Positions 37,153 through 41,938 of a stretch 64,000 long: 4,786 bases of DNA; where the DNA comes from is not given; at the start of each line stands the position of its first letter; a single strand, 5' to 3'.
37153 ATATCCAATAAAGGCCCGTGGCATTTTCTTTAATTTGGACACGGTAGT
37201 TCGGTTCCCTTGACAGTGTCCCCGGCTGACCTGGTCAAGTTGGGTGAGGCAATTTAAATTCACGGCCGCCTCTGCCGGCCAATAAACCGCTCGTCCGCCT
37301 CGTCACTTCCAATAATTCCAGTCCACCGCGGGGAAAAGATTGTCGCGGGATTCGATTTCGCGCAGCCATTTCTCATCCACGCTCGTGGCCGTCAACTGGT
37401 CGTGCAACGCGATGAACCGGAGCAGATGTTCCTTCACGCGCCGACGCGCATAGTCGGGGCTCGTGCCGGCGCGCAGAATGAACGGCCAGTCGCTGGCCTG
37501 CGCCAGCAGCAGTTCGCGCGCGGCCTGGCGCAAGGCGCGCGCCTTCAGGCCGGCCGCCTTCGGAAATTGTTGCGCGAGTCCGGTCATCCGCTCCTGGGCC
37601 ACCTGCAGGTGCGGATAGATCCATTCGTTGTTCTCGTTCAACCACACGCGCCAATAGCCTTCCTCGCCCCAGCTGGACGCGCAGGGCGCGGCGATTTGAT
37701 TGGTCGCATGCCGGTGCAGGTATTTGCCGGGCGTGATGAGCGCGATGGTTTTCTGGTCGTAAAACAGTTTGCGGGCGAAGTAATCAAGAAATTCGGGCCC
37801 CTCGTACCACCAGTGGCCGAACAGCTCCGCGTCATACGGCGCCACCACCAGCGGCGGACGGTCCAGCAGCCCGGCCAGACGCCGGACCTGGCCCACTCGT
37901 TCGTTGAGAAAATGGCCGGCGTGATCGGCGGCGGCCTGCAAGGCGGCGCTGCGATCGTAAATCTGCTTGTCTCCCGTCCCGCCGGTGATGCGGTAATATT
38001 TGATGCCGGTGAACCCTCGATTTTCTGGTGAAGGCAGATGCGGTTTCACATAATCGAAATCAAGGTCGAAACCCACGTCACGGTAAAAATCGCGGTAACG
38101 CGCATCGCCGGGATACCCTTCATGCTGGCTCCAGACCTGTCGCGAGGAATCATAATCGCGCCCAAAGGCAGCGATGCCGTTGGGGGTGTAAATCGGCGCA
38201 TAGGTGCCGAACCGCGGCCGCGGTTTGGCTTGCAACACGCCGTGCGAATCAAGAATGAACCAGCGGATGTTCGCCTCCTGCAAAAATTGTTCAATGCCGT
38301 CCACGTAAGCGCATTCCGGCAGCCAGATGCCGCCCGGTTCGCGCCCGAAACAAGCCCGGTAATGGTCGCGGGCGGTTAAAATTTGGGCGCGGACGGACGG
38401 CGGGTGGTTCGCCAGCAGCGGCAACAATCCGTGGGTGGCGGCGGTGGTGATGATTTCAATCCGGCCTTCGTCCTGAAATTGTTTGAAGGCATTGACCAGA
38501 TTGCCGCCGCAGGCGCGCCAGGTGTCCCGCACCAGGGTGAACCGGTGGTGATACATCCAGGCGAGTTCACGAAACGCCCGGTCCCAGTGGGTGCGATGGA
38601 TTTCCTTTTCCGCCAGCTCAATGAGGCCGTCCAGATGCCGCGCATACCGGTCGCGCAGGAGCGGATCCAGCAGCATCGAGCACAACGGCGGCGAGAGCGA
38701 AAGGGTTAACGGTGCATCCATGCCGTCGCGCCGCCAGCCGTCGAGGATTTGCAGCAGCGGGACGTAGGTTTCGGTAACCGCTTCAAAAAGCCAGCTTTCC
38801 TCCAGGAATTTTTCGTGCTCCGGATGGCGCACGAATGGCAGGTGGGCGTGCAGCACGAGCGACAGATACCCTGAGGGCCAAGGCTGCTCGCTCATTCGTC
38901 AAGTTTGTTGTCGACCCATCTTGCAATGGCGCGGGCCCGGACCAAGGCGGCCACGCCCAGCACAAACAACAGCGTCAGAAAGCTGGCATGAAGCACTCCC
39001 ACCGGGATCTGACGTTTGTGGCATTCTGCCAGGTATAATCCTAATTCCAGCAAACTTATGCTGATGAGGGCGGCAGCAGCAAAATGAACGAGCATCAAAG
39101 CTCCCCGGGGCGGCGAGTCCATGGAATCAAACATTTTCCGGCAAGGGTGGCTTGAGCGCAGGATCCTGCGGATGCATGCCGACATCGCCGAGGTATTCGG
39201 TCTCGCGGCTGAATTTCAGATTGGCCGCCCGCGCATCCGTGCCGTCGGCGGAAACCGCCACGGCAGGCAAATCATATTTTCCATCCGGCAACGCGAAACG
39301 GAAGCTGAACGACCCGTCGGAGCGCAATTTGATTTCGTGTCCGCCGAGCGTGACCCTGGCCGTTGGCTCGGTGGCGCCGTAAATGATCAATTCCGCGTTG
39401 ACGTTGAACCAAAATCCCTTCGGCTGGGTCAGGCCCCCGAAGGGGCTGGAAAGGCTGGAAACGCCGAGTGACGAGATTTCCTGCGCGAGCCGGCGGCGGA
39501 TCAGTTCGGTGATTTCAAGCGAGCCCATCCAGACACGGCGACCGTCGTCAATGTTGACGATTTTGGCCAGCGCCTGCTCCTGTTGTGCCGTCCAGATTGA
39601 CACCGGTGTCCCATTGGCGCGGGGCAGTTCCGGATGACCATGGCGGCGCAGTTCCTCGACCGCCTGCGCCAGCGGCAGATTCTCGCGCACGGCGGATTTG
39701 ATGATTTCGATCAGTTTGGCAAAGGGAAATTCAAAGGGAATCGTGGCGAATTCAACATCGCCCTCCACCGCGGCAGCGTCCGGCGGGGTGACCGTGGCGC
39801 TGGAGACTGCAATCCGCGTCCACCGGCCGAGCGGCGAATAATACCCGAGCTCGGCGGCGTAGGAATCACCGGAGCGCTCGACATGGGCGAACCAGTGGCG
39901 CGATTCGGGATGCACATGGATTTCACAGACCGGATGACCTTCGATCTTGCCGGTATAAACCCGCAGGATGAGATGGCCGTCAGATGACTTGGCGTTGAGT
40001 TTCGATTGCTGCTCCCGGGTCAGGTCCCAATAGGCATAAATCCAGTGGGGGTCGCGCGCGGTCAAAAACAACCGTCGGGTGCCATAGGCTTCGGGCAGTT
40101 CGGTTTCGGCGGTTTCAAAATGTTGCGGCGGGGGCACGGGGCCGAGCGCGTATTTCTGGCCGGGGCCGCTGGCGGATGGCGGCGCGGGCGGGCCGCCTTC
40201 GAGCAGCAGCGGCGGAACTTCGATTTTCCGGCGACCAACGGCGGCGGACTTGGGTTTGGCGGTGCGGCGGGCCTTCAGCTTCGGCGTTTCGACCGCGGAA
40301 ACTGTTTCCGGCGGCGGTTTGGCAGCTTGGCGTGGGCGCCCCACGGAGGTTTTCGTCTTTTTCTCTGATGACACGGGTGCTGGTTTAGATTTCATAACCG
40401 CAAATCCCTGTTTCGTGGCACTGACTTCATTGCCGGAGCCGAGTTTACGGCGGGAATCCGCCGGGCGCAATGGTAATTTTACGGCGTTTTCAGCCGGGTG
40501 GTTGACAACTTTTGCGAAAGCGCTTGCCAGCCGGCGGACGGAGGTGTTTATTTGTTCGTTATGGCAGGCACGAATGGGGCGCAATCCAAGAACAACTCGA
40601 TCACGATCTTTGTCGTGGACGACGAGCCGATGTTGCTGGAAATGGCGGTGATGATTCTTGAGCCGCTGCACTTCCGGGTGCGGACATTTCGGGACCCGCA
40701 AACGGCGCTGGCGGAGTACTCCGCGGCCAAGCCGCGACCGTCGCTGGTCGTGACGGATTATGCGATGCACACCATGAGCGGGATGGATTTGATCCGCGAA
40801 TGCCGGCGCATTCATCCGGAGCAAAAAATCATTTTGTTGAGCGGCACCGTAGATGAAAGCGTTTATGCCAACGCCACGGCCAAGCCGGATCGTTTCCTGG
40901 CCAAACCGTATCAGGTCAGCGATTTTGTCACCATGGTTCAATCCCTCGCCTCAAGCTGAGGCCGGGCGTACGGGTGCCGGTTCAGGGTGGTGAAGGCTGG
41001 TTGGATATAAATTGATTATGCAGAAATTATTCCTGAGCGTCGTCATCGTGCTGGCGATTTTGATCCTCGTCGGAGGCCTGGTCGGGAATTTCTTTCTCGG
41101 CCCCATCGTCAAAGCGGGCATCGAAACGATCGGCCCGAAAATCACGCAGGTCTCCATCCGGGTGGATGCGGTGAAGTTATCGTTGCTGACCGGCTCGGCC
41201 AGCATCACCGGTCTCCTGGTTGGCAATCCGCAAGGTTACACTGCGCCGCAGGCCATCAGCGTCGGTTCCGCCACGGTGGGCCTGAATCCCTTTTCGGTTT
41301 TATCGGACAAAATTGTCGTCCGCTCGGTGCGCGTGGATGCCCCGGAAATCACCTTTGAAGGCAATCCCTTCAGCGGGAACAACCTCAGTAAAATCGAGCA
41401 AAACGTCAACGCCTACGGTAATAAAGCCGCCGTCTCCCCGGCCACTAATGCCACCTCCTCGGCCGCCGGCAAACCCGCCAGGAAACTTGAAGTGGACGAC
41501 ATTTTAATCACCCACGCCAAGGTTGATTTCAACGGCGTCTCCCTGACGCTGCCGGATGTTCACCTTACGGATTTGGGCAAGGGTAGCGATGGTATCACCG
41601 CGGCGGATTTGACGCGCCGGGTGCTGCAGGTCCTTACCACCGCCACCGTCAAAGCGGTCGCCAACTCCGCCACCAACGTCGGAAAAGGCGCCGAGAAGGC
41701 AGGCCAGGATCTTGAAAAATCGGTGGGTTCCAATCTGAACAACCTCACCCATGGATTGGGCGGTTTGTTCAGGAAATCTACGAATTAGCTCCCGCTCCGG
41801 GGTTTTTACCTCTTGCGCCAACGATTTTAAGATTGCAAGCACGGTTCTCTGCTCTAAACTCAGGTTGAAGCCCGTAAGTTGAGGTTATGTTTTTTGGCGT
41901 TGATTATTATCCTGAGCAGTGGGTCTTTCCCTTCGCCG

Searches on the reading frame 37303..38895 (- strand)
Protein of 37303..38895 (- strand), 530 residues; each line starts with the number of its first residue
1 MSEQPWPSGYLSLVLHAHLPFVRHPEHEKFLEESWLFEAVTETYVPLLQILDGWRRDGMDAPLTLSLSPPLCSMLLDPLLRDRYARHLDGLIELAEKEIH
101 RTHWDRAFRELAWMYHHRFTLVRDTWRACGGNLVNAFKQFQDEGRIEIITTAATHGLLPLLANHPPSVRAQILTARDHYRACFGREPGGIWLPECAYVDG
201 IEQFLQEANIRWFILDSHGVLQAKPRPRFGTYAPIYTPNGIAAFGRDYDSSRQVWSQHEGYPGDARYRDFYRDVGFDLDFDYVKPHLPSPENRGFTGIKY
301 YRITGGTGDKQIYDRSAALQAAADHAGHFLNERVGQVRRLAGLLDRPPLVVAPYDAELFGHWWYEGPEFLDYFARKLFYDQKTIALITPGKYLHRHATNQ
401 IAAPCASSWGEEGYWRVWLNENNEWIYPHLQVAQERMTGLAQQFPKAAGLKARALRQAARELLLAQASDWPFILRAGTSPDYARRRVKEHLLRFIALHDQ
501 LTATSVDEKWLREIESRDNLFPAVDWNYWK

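Call 39: search_protein_families(library=pfam, proteins=[window:37303-38895:-], max_evalue=0.001)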
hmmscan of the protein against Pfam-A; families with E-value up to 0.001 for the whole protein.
window:37303-38895:- (530 aa): 2 families
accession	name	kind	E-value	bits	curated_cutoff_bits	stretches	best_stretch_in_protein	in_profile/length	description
PF03065.20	Glyco_hydro_57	-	6.3e-40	137.7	21.2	1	13-401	2-287/291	Glycosyl hydrolase family 57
PF09210.16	BE_C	-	6.1e-36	123.3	25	1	429-529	1-101/101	1,4-alpha-glucan branching enzyme, C-terminal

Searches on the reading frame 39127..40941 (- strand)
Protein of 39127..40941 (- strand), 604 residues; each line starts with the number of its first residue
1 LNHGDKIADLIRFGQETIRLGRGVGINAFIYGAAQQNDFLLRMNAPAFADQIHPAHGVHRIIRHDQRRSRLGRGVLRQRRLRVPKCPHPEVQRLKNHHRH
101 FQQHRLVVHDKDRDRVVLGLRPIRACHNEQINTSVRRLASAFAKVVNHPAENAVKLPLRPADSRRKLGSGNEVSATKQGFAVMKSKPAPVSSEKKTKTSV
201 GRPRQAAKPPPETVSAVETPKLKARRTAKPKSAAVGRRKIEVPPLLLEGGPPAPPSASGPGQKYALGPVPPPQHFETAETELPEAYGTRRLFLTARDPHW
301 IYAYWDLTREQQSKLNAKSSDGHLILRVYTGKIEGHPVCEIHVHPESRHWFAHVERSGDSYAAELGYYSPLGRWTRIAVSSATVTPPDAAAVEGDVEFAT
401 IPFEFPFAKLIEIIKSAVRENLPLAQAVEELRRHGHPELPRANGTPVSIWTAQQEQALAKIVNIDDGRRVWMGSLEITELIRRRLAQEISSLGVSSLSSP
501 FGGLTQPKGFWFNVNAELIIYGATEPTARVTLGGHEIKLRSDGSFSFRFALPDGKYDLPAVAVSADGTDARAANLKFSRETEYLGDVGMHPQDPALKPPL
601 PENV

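Call 39: search_protein_families(library=pfam, proteins=[window:39127-40941:-], max_evalue=0.001)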
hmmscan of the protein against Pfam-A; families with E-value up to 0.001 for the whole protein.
window:39127-40941:- (604 aa): 1 family
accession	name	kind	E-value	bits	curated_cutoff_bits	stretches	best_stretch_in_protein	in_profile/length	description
PF16258.11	DUF4912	-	4e-24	85.6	29.4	1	286-390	1-112/118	Domain of unknown function (DUF4912)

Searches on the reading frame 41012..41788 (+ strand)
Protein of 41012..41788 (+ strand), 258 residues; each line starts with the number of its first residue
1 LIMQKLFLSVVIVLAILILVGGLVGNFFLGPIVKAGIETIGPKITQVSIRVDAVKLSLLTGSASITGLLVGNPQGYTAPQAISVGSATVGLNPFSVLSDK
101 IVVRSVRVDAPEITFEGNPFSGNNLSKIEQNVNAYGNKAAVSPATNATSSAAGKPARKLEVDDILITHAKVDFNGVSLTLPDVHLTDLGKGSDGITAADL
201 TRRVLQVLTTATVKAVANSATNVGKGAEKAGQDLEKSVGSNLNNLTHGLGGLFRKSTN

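Call 39: search_protein_families(library=pfam, proteins=[window:41012-41788:+], max_evalue=0.001)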
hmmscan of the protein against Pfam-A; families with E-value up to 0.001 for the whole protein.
window:41012-41788:+ (258 aa): 2 families
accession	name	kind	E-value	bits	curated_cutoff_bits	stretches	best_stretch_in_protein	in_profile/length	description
PF05359.17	DUF748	-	4.3e-13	48.7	50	1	10-175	17-168/1037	Domain of Unknown Function (DUF748)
PF05170.20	AsmA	-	1.5e-05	24.5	29.8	1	64-175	67-173/607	AsmA family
